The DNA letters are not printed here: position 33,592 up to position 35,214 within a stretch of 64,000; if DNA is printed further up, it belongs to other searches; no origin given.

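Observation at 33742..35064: GyrA intein with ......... homing endonuclease at the catalytic-Tyr insertion site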

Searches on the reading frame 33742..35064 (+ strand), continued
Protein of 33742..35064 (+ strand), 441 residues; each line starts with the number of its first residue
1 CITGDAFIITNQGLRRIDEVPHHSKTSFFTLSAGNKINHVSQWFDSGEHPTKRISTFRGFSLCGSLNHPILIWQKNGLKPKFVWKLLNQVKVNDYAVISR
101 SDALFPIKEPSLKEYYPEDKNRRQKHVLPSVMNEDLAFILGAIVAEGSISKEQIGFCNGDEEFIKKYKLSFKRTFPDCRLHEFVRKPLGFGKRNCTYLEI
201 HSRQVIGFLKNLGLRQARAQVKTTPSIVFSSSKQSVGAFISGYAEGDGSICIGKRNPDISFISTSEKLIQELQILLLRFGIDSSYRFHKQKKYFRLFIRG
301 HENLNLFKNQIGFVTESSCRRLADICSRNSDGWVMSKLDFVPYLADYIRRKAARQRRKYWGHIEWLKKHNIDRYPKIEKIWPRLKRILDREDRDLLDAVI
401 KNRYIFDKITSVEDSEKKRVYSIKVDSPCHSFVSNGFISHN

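Call 21: predict_structure(alignment_id=A1)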
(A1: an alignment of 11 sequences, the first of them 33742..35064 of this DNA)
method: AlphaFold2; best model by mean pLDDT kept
length: 441 residues; sequences in the alignment: 11
mean_pLDDT: 86.2   pTM: 0.88
mean pLDDT of the five models: 86.2, 84.9, 83.8, 82.1, 80.9
residues with pLDDT >= 90: 250; 70-90: 136; 50-70: 44; < 50: 11
segments of 3 or more residues with pLDDT < 50: 431-441
pLDDT, mean of each block of 10 residues (from residue 1): 90 89 77 80 81 95 92 87 93 93 88 88 80 98 94 93 97 96 82 87 94 90 95 97 94 80 96 94 93 93 92 94 85 64 87 65 66 83 84 87 92 93 70 36 30
secondary structure, 60 per line:
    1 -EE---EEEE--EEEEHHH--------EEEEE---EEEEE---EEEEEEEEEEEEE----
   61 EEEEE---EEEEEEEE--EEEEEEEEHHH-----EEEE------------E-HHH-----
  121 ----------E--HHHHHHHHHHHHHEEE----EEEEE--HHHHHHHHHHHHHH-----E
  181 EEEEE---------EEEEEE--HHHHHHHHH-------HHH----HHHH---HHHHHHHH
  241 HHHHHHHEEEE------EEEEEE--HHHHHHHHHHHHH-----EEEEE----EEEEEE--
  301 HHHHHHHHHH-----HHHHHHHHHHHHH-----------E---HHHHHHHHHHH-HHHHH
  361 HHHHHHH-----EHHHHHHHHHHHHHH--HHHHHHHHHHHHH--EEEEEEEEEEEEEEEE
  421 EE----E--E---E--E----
elements in order: E7-10 E13-16 E28-32 E36-40 E44-56 E61-65 E69-76 E79-86 E95-98 H134-146 E147-149 E154-158 H161-174 E180-185 E195-200 H203-211 H226-229 H233-247 E248-251 E258-263 H266-278 E284-288 E293-298 H301-310 H316-328 H344-354 H356-367 H374-387 H390-402 E405-422
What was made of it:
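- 34942..35064 (+): C-terminal Hint lobe (residues 401-441), with blocks F and G: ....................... The last 11 residues have pLDDT below 50 in the model made without exteins (call 21).
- On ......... homing endonuclease (monomeric, two-motif, intein-encoded 'PI-' type): The secondary-structure order in the model fits (call 21).
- The AlphaFold model has pLDDT 86 and pTM 0.88 (call 21). The last 11 residues of the model are of low confidence (call 21).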

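Call 24: fold_search(model_id=the predicted structure, library=pdb)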
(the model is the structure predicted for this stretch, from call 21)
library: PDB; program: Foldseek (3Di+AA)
matches with E <= 10: 532; with E <= 0.001: 96
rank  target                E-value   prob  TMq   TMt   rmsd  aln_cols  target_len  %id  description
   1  7qss                  2.5e-22  1.00  0.67  0.68   6.0       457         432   18  Crystal structure of homing endonuclease-associated TliVMA intein (C1A) (released 2022-03-30)
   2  7qsu                  3.2e-20  1.00  0.58  0.68   8.2       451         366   17  Crystal structure of homing endonuclease-associated TliVMA intein (C1A, d333-339) (released 2022-03-30)
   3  2cw7                  9.9e-15  1.00  0.63  0.53   7.5       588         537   15  Crystal structure of intein homing endonuclease II (released 2006-04-18)
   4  1dq3                  2.5e-14  1.00  0.58  0.57   7.5       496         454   14  CRYSTAL STRUCTURE OF AN ARCHAEAL INTEIN-ENCODED HOMING ENDONUCLEASE PI-PFUI (released 2000-07-05)
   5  7qst                  1.5e-13  1.00  0.54  0.65   6.7       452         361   15  Crystal structure of homing endonuclease-associated PhoVMA intein (C1A) (released 2022-03-30)
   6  1ef0_A                2.8e-10  1.00  0.44  0.46   7.4       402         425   10  CRYSTAL STRUCTURE OF PI-SCEI MINIPRECURSOR (released 2000-06-07)
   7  1vde_B                9.1e-10  1.00  0.43  0.44   8.7       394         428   10  PI-SCEI, A HOMING ENDONUCLEASE WITH PROTEIN SPLICING ACTIVITY (released 1998-04-08)
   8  1vde_A                1.9e-09  1.00  0.44  0.45   8.5       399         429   10  PI-SCEI, A HOMING ENDONUCLEASE WITH PROTEIN SPLICING ACTIVITY (released 1998-04-08)
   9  1um2_B                1.9e-09  1.00  0.44  0.46   9.0       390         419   10  Crystal Structure of the Vma1-Derived Endonuclease with the Ligated Extein Segment (released 2004-09-22)
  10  1jva_B                2.3e-09  1.00  0.44  0.45   9.5       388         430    9  CRYSTAL STRUCTURE OF THE VMA1-DERIVED ENDONUCLEASE BEARING THE N AND C EXTEIN PROPEPTIDES (released 2002-08-29)
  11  2dch                  5.2e-09  1.00  0.35  0.71   6.1       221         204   16  Crystal structure of archaeal intron-encoded homing endonuclease I-Tsp061I (released 2006-07-06)
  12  1lws_A                1.5e-08  1.00  0.42  0.43   8.9       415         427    9  Crystal structure of the intein homing endonuclease PI-SceI bound to its recognition sequence (released 2002-09-27)
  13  1jva_A                2.0e-08  1.00  0.45  0.46   7.0       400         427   10  CRYSTAL STRUCTURE OF THE VMA1-DERIVED ENDONUCLEASE BEARING THE N AND C EXTEIN PROPEPTIDES (released 2002-08-29)
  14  1um2_A                5.1e-08  1.00  0.45  0.47   7.4       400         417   10  Crystal Structure of the Vma1-Derived Endonuclease with the Ligated Extein Segment (released 2004-09-22)
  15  2vs7_G                2.0e-07  1.00  0.31  0.72   3.6       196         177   13  The crystal structure of I-DmoI in complex with DNA and Ca (released 2008-11-11)
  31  1am2                  1.4e-06  1.00  0.21  0.48  11.8       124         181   28  GYRA INTEIN FROM MYCOBACTERIUM XENOPI (released 1998-06-24)
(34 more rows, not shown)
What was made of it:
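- On Class-1 intein (Hint domain protein-splicing element): The model matches whole inteins in the PDB (call 24).
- On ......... homing endonuclease (monomeric, two-motif, intein-encoded 'PI-' type): Foldseek matches I-DmoI and I-Tsp061I (target TM 0.7) and the endonuclease domains of PI-type inteins (call 24).
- Closest known: Mycobacterial GyrA inteins. Different: So it is a divergent branch of the same allelic family, about 28-30% identical over the Hint parts aligned structurally (call 24).
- Its best PDB matches are endonuclease-bearing inteins: TliVMA 7qss (E 2.5e-22, TM 0.67), PI-PkoII, PI-PfuI and PI-SceI (call 24).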

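Call 52: search_protein_families(library=phrogs, proteins=[window:33742-35064:+], max_evalue=0.001)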
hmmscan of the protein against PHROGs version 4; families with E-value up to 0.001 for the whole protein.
window:33742-35064:+ (441 aa): 4 families
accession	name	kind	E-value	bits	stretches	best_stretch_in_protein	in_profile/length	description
phrog_9666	-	unknown function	4.7e-12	45.9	1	134-441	184-486/779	-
phrog_17415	-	head and packaging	3.5e-11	42.9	1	1-86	189-276/940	terminase large subunit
phrog_4645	-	DNA, RNA and nucleotide metabolism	2.1e-07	31.4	1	132-305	105-280/308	endonuclease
phrog_30356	-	DNA, RNA and nucleotide metabolism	0.00022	20.4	0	195-282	545-631/823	helicase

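Call 57: find_related_loci(query=window:33742-35064:+, collection=metagenome_contigs, flank=2500)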
Query window:33742-35064:+ (441 aa) in metagenome_contigs; peptide patterns used: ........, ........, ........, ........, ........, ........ (x = any residue, [..] = any of these).
219 stretches matched a pattern; 1 encode a relative of the query (tblastn E <= 1e-3); 1 distinct loci.
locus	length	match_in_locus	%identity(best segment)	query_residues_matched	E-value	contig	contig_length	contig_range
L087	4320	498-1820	75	1-441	0e+0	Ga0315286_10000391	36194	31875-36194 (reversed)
